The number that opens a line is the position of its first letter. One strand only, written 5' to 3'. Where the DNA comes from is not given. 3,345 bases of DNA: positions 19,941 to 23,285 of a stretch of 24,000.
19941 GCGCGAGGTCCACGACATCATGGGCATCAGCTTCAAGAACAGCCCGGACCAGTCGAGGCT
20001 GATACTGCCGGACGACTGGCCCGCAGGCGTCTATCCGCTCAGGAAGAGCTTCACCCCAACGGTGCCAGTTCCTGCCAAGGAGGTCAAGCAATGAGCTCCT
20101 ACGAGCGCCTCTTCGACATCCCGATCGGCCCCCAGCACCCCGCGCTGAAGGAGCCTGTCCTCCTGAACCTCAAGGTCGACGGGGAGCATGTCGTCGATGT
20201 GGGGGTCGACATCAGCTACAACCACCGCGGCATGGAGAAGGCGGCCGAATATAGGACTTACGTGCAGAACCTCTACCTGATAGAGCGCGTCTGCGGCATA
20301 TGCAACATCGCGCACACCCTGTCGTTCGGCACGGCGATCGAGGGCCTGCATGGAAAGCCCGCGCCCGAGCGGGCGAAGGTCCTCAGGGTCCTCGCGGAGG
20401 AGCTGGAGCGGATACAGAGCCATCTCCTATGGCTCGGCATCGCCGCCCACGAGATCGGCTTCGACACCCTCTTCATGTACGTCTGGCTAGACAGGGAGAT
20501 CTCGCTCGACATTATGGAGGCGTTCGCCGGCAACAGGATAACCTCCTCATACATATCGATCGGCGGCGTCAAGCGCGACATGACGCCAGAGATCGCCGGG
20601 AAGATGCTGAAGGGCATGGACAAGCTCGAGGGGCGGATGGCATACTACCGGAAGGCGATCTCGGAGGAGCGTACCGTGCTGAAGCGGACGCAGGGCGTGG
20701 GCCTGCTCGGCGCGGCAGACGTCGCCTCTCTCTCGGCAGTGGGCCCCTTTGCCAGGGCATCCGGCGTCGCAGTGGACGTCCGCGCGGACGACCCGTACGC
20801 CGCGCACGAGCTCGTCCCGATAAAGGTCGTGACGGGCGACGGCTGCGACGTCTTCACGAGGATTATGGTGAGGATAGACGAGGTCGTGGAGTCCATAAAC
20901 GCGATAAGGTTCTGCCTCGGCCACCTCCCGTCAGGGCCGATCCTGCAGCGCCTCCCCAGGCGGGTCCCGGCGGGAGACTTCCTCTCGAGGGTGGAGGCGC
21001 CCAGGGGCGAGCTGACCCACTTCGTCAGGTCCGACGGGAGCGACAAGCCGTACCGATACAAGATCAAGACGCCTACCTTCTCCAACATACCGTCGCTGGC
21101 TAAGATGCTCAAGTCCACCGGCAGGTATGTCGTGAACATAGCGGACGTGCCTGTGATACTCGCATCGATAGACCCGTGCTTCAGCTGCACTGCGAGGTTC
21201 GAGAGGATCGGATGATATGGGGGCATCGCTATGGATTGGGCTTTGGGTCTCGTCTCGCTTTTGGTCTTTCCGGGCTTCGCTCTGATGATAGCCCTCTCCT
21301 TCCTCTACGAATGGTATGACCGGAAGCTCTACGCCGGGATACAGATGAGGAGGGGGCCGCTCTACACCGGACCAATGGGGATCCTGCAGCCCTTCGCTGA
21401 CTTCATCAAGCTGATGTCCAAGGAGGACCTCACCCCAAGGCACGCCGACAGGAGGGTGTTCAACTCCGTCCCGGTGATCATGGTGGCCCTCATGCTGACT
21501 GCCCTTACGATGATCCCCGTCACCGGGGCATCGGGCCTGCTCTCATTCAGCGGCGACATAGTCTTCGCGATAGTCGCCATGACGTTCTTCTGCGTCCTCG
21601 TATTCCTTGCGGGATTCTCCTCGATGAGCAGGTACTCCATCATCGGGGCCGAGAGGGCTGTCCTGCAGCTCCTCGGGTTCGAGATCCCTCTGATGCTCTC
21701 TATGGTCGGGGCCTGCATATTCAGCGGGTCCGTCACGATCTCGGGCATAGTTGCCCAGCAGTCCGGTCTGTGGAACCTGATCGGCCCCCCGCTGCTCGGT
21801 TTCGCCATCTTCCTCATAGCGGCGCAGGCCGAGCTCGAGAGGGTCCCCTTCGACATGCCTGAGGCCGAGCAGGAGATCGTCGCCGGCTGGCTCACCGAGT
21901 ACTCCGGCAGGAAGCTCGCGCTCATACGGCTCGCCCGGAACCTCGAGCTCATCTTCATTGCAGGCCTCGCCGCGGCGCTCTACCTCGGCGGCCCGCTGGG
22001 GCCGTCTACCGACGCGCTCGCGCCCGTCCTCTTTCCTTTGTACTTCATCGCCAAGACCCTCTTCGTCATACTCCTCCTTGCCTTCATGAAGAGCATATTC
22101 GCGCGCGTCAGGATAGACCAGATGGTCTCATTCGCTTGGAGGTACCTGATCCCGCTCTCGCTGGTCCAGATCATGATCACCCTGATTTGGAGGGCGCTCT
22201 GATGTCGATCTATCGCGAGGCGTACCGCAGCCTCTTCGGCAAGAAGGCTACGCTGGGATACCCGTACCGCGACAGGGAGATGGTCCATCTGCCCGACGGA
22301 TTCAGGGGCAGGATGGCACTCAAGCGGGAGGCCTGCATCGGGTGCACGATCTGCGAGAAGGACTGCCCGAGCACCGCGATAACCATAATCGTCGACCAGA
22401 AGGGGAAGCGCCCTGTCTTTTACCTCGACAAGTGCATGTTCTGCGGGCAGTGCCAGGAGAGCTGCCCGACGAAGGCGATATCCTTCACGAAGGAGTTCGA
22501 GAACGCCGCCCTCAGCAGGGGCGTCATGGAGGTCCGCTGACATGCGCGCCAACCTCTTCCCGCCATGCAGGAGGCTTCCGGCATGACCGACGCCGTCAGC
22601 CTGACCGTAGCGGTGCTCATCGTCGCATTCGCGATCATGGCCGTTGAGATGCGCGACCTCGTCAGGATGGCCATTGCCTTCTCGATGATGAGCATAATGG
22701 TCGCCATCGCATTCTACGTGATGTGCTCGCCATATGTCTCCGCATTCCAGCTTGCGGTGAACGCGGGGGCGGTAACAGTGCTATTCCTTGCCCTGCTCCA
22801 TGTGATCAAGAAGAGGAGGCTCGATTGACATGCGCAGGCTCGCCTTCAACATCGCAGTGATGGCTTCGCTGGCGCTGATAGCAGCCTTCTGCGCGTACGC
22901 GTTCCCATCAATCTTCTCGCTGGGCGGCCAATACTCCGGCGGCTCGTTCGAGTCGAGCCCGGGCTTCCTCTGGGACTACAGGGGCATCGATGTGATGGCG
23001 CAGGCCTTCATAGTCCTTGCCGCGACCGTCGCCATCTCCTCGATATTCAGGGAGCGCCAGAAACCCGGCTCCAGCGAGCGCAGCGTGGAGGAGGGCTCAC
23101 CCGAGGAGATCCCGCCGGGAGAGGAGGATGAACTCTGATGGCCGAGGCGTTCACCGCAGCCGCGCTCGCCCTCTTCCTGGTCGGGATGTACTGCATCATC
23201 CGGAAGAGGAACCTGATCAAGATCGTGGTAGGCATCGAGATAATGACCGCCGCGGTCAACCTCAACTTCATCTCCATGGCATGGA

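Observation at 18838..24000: A bona fide [NiFe]-hydrogenase module in full complex-I gene order, including a NuoA/ND3-like subunit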

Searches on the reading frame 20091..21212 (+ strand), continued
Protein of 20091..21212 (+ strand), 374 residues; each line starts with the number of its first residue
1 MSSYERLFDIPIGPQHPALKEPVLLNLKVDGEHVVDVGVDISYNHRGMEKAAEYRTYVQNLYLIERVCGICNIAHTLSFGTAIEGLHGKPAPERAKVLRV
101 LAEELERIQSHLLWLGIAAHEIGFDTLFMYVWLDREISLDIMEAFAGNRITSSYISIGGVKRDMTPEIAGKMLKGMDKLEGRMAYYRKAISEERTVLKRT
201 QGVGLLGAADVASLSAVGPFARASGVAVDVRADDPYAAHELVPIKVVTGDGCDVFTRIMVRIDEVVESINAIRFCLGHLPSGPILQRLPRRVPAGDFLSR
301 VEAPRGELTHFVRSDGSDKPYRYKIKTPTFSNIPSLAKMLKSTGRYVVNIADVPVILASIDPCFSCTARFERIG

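Call 51: search_protein_families(library=pfam, proteins=[L017:7863-8354:+, L026:7891-8397:+, L047:4549-5034:+, L052:7974-8459:+, L053:8006-8410:+, L013:12834-13088:+, L006:12727-13017:+, L086:6243-6560:+, L008:3748-4020:+, L072:2030-2593:+], max_evalue=0.1)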
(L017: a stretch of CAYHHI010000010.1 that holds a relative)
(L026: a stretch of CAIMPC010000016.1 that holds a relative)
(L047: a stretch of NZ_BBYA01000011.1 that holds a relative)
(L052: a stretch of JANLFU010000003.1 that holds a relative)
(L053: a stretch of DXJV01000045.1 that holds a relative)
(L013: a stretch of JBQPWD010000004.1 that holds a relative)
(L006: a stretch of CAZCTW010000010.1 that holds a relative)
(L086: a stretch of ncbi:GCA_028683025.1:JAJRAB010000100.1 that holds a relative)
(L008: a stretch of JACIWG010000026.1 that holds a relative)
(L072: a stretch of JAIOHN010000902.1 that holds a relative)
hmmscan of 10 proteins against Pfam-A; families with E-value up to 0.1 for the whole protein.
L017:7863-8354:+ (164 aa): 2 families
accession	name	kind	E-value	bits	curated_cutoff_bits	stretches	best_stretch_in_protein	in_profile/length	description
PF00499.25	Oxidored_q3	-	1.8e-09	37.9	33.2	1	16-111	1-93/146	NADH-ubiquinone/plastoquinone oxidoreductase chain 6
PF13244.11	MbhD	-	0.015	15.9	27.2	1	12-73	2-63/67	MBH, subunit D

L026:7891-8397:+ (169 aa): 2 families
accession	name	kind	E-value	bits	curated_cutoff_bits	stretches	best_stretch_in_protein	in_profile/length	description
PF13244.11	MbhD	-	3.7e-05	24.2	27.2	1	13-78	1-66/67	MBH, subunit D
PF00499.25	Oxidored_q3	-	7.2e-05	23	33.2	1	20-117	3-96/146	NADH-ubiquinone/plastoquinone oxidoreductase chain 6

L047:4549-5034:+ (162 aa): 2 families
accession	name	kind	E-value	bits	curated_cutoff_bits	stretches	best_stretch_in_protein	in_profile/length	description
PF13244.11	MbhD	-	3.7e-11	43.5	27.2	1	10-70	2-62/67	MBH, subunit D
PF00499.25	Oxidored_q3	-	2.5e-09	37.5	33.2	1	14-107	1-94/146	NADH-ubiquinone/plastoquinone oxidoreductase chain 6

L052:7974-8459:+ (162 aa): 3 families
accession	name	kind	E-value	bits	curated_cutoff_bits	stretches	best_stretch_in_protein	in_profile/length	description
PF00499.25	Oxidored_q3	-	1.8e-09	37.9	33.2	1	15-143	2-137/146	NADH-ubiquinone/plastoquinone oxidoreductase chain 6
PF13244.11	MbhD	-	5.9e-08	33.2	27.2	1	11-74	3-66/67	MBH, subunit D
PF19149.5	DUF5831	-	0.051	14.3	25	0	55-107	13-66/72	Family of unknown function (DUF5831)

L053:8006-8410:+ (135 aa): 0 families

L013:12834-13088:+ (85 aa): 0 families

L006:12727-13017:+ (97 aa): 0 families

L086:6243-6560:+ (106 aa): 0 families

L008:3748-4020:+ (91 aa): 1 family
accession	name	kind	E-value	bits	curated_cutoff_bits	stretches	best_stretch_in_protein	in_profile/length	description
PF08058.16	NPCC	-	0.028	14.9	33.9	1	10-80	37-95/134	Nuclear pore complex component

L072:2030-2593:+ (188 aa): 2 families
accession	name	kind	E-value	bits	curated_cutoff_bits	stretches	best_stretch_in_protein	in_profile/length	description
PF00499.25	Oxidored_q3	-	4.6e-07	30.1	33.2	1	23-122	6-99/146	NADH-ubiquinone/plastoquinone oxidoreductase chain 6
PF01757.29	Acyl_transf_3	-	0.028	13.9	31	1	16-158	141-267/326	Acyltransferase domain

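Call 58: search_protein_families(library=pfam, proteins=[L001:12017-12466:-], max_evalue=0.01)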
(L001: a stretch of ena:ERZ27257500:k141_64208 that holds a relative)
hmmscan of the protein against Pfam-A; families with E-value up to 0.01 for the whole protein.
L001:12017-12466:- (150 aa): 12 families
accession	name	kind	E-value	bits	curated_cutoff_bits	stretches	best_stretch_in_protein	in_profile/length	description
PF13412.12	HTH_24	-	1.7e-14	53.5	21.9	1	4-51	1-48/48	Winged helix-turn-helix DNA-binding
PF13404.12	HTH_AsnC-type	-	6.9e-14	51.8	27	1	4-45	1-42/42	AsnC-type helix-turn-helix domain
PF01037.27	AsnC_trans_reg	-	1.1e-11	44.9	25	1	72-140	3-72/73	Lrp/AsnC ligand binding domain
PF08220.18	HTH_DeoR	-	0.00024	21.2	21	1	9-50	3-44/57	DeoR-like helix-turn-helix domain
PF24034.1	DUF7343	-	0.00036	20.8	27.6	0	8-52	5-50/62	Domain of unknown function (DUF7343)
PF08279.18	HTH_11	-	0.0005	20.3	25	1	9-49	3-44/55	HTH domain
PF21476.4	PF0610-like_N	-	0.0018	18.9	33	1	9-42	4-36/50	PF0610-like, N-terminal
PF22451.2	NirdL-like_HTH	-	0.003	17.5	27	1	23-50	19-46/47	Siroheme decarboxylase NirDL-like HTH domain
PF01022.26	HTH_5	-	0.0042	17.4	22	1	10-51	6-46/47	Bacterial regulatory protein, arsR family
PF13545.12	HTH_Crp_2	-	0.0045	17.3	27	0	21-51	23-53/70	Crp-like helix-turn-helix domain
PF04703.18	FaeA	-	0.0075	17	20.7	0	7-51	1-46/62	FaeA-like protein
PF08280.17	HTH_Mga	-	0.0087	16.5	23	0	10-45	9-44/59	M protein trans-acting positive regulator (MGA) HTH domain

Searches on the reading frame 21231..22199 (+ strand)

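Call 5: search_protein_families(library=pfam, proteins=[window:21231-22199:+], max_evalue=0.1)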
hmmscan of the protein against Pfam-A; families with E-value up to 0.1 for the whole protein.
window:21231-22199:+ (323 aa): 1 family
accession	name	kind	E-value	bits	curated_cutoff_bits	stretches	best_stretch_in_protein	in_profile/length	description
PF00146.26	NADHdh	-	1.6e-87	294.1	27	1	17-317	9-297/298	NADH dehydrogenase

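Call 6: search_protein_families(library=ncbifam, proteins=[window:21231-22199:+], max_evalue=0.1)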
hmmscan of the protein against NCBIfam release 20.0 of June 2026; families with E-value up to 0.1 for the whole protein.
window:21231-22199:+ (323 aa): 7 families
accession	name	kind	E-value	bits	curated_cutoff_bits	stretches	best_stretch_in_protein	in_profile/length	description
NF004741.0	PRK06076.1-2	equivalog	5.2e-76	256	305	1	9-322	23-334/337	NADH-quinone oxidoreductase subunit NuoH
NF004740.0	PRK06076.1-1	equivalog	2e-65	221.5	399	1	17-317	23-316/325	NADH-quinone oxidoreductase subunit NuoH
NF040610.1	F420_dehyd_FpoH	exception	6e-65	219.8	475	1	3-315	10-330/339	F420H2 dehydrogenase subunit FpoH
NF004743.0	PRK06076.1-4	equivalog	2.3e-61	208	494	1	16-322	24-343/433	NADH-quinone oxidoreductase subunit NuoH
NF004744.0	PRK06076.1-5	equivalog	1.9e-57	195.1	542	2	24-254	46-279/372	NADH-quinone oxidoreductase subunit NuoH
NF004745.0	PRK06076.1-6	equivalog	3.2e-57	194.3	450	1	16-318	24-330/341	NADH-quinone oxidoreductase subunit NuoH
NF004742.0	PRK06076.1-3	equivalog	1.8e-51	175.4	531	1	16-320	33-347/356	NADH-quinone oxidoreductase subunit NuoH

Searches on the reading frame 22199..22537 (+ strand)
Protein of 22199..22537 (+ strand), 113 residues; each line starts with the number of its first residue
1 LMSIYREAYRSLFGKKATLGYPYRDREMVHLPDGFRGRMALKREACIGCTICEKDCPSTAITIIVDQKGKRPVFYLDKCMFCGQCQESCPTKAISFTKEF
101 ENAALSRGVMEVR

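Call 5: search_protein_families(library=pfam, proteins=[window:22199-22537:+], max_evalue=0.1)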
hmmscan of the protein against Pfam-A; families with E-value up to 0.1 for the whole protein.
window:22199-22537:+ (113 aa): 14 families
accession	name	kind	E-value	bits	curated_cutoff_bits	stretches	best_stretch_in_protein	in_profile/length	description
PF00037.32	Fer4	-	2.8e-12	46.3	21.1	2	73-95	2-24/24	4Fe-4S binding domain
PF13237.11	Fer4_10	-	2.4e-10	40.6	25.5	2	41-90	4-53/53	4Fe-4S dicluster domain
PF12838.12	Fer4_7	-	2.8e-10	40.9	27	1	46-93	2-52/52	4Fe-4S dicluster domain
PF14697.11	Fer4_21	-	4.5e-09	36.8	35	1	42-95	4-58/59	4Fe-4S dicluster domain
PF13187.11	Fer4_9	-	5.6e-09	36.3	27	1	45-94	1-52/52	4Fe-4S dicluster domain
PF12797.12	Fer4_2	-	1.2e-08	34.8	24.5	2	38-58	2-22/22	4Fe-4S binding domain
PF13484.11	Fer4_16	-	1.7e-07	32.4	30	2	78-101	1-25/66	4Fe-4S double cluster binding domain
PF12837.12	Fer4_6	-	1.5e-05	25.2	25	1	43-58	6-21/24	4Fe-4S binding domain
PF12800.12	Fer4_4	-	7.2e-05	23.3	24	2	77-91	2-16/17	4Fe-4S binding domain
PF13183.11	Fer4_8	-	9e-05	23.4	27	2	76-91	2-17/68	4Fe-4S dicluster domain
PF25160.1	LdpA_Fe-S-bd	-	0.00012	22.3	27.6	1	52-95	9-44/49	LdpA Fe-S cluster-binding domain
PF17179.9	Fer4_22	-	0.00019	22.7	27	0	40-58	75-93/95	4Fe-4S dicluster domain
PF13534.11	Fer4_17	-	0.0012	19.8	22.2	1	75-91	42-58/61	4Fe-4S dicluster domain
PF12798.12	Fer4_3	-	0.011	16.9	27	1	79-93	1-15/15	4Fe-4S binding domain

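Call 6: search_protein_families(library=ncbifam, proteins=[window:22199-22537:+], max_evalue=0.1)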
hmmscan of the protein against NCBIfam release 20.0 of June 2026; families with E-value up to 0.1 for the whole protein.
window:22199-22537:+ (113 aa): 110 families (the best 25 are shown)
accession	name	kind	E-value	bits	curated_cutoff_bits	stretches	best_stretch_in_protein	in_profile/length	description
TIGR01971.1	NuoI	subfamily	9.4e-25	86.6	113.05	1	10-107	7-111/121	NADH-quinone oxidoreductase, chain I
NF009053.0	PRK12387.1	subfamily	8.7e-24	84.3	204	1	15-107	12-103/180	formate hydrogenlyase complex iron-sulfur subunit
NF006076.0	PRK08222.1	equivalog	7.5e-23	81.3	270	1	16-105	13-101/181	hydrogenase 4 subunit H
NF006221.0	PRK08348.1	subfamily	2.7e-21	75.7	124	1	9-104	11-102/136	NADH-plastoquinone oxidoreductase subunit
NF004545.0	PRK05888.3-1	equivalog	1.3e-17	63.9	229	1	8-104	33-133/154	NADH-quinone oxidoreductase subunit NuoI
NF004541.0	PRK05888.2-2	equivalog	1.9e-17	63.6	217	1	15-99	35-116/168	NADH-quinone oxidoreductase subunit NuoI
NF004539.0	PRK05888.1-5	equivalog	3.3e-17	62.6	225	1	8-107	23-130/162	NADH-quinone oxidoreductase subunit NuoI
NF004537.0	PRK05888.1-3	equivalog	3.5e-17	62.6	163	1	9-107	31-143/204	NADH-quinone oxidoreductase subunit NuoI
NF004538.0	PRK05888.1-4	equivalog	3.8e-17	62.4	135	1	9-108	24-131/162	NADH-quinone oxidoreductase subunit NuoI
NF040612.1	F420_dehyd_FpoI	exception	4.7e-16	58.8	180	1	8-102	9-107/135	F420H2 dehydrogenase subunit FpoI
NF004536.0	PRK05888.1-1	equivalog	6.4e-15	54.9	212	1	9-107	21-127/180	NADH-quinone oxidoreductase subunit NuoI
NF004540.0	PRK05888.2-1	equivalog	1e-14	54.3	215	1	9-108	12-117/139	NADH-quinone oxidoreductase subunit NuoI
NF004542.0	PRK05888.2-3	equivalog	7.6e-14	51.6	248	1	14-108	50-153/203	NADH-quinone oxidoreductase subunit NuoI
NF042909.1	FMH_DH_FwdF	exception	6.1e-13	48.6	375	2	26-95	120-196/336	tungsten-dependent formylmethanofuran dehydrogenase subunit FwdF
NF004544.0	PRK05888.2-6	equivalog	1.6e-12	47.4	457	1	43-107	79-149/220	NADH-quinone oxidoreductase subunit NuoI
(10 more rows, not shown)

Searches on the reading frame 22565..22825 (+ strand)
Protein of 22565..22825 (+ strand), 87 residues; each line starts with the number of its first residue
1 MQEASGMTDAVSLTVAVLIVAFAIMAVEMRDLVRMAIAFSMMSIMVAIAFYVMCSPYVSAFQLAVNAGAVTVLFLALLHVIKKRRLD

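Call 5: search_protein_families(library=pfam, proteins=[window:22565-22825:+], max_evalue=0.1)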
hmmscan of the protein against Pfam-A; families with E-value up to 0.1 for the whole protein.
window:22565-22825:+ (87 aa): 2 families
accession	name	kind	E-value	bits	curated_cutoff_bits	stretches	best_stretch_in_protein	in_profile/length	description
PF13244.11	MbhD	-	6.3e-08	33.1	27.2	1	17-80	1-64/67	MBH, subunit D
PF00499.25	Oxidored_q3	-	2.4e-06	27.8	33.2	1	22-80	1-59/146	NADH-ubiquinone/plastoquinone oxidoreductase chain 6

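Call 6: search_protein_families(library=ncbifam, proteins=[window:22565-22825:+], max_evalue=0.1)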
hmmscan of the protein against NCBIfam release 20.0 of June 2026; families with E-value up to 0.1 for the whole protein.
window:22565-22825:+ (87 aa): 13 families
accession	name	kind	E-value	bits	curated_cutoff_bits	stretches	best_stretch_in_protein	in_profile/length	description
NF009159.0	PRK12504.1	equivalog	3.9e-09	36.7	141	1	8-83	3-78/178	DUF4040 domain-containing protein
NF006242.0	PRK08378.1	subfamily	7.7e-08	32.8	98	1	9-75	5-71/85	hypothetical protein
NF005025.0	PRK06433.1-5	equivalog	4.7e-06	26.9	95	1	8-82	12-86/96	NADH dehydrogenase subunit J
NF005168.0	PRK06638.2-3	equivalog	3.6e-05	23.7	154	1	13-78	9-74/172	NADH-quinone oxidoreductase subunit J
NF009161.0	PRK12507.1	equivalog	4.3e-05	22.9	272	1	15-81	15-81/336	putative monovalent cation/H+ antiporter subunit B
NF005023.0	PRK06433.1-2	equivalog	5.6e-05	23.5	92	1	14-74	9-69/82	NADH dehydrogenase subunit J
NF004923.0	PRK06280.1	equivalog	0.00033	20.9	80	1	10-86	3-77/79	hypothetical protein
NF005165.0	PRK06638.1-5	equivalog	0.0019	17.2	192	1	10-80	21-91/282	NADH-quinone oxidoreductase subunit J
NF005163.0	PRK06638.1-3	equivalog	0.0053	16.2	174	1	8-84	7-84/203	NADH-quinone oxidoreductase subunit J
NF009288.0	PRK12648.1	equivalog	0.014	13.5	1104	1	8-82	605-680/954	monovalent cation/H+ antiporter subunit A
NF009287.0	PRK12647.1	equivalog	0.029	12.9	937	1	11-82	600-671/773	putative monovalent cation/H+ antiporter subunit A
NF005024.0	PRK06433.1-4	equivalog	0.03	14.5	101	1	15-74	12-71/89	NADH dehydrogenase subunit J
NF009286.0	PRK12646.1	equivalog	0.033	12.7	1063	1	11-79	629-696/800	DUF4040 family protein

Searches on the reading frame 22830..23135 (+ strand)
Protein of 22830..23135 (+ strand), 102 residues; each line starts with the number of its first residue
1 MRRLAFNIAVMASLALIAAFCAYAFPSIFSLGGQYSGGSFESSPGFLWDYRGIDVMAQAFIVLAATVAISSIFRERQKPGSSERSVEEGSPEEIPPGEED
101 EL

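Call 5: search_protein_families(library=pfam, proteins=[window:22830-23135:+], max_evalue=0.1)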
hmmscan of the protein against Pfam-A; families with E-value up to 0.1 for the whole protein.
window:22830-23135:+ (102 aa): 0 families

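Call 6: search_protein_families(library=ncbifam, proteins=[window:22830-23135:+], max_evalue=0.1)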
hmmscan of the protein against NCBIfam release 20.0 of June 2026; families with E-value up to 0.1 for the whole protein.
window:22830-23135:+ (102 aa): 2 families
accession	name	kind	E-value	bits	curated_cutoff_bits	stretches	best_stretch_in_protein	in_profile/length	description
NF009159.0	PRK12504.1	equivalog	0.006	16.5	141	1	47-77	146-176/178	DUF4040 domain-containing protein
NF009161.0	PRK12507.1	equivalog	0.082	12.1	272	0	47-81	149-183/336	putative monovalent cation/H+ antiporter subunit B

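Call 38: search_solved_structures(query=window:22830-23135:+, max_evalue=10, show_alignments=3)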
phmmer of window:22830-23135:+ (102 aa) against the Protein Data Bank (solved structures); distinct sequences matched with E-value up to 10: 3.
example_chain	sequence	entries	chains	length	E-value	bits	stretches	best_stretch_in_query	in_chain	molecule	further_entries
8eaw_a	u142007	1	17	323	0.13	15.4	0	29-49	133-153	Capsid protein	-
4mx8_A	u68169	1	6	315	0.39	13.8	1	17-69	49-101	Periplasmic binding protein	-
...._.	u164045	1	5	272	1.6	11.9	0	6-77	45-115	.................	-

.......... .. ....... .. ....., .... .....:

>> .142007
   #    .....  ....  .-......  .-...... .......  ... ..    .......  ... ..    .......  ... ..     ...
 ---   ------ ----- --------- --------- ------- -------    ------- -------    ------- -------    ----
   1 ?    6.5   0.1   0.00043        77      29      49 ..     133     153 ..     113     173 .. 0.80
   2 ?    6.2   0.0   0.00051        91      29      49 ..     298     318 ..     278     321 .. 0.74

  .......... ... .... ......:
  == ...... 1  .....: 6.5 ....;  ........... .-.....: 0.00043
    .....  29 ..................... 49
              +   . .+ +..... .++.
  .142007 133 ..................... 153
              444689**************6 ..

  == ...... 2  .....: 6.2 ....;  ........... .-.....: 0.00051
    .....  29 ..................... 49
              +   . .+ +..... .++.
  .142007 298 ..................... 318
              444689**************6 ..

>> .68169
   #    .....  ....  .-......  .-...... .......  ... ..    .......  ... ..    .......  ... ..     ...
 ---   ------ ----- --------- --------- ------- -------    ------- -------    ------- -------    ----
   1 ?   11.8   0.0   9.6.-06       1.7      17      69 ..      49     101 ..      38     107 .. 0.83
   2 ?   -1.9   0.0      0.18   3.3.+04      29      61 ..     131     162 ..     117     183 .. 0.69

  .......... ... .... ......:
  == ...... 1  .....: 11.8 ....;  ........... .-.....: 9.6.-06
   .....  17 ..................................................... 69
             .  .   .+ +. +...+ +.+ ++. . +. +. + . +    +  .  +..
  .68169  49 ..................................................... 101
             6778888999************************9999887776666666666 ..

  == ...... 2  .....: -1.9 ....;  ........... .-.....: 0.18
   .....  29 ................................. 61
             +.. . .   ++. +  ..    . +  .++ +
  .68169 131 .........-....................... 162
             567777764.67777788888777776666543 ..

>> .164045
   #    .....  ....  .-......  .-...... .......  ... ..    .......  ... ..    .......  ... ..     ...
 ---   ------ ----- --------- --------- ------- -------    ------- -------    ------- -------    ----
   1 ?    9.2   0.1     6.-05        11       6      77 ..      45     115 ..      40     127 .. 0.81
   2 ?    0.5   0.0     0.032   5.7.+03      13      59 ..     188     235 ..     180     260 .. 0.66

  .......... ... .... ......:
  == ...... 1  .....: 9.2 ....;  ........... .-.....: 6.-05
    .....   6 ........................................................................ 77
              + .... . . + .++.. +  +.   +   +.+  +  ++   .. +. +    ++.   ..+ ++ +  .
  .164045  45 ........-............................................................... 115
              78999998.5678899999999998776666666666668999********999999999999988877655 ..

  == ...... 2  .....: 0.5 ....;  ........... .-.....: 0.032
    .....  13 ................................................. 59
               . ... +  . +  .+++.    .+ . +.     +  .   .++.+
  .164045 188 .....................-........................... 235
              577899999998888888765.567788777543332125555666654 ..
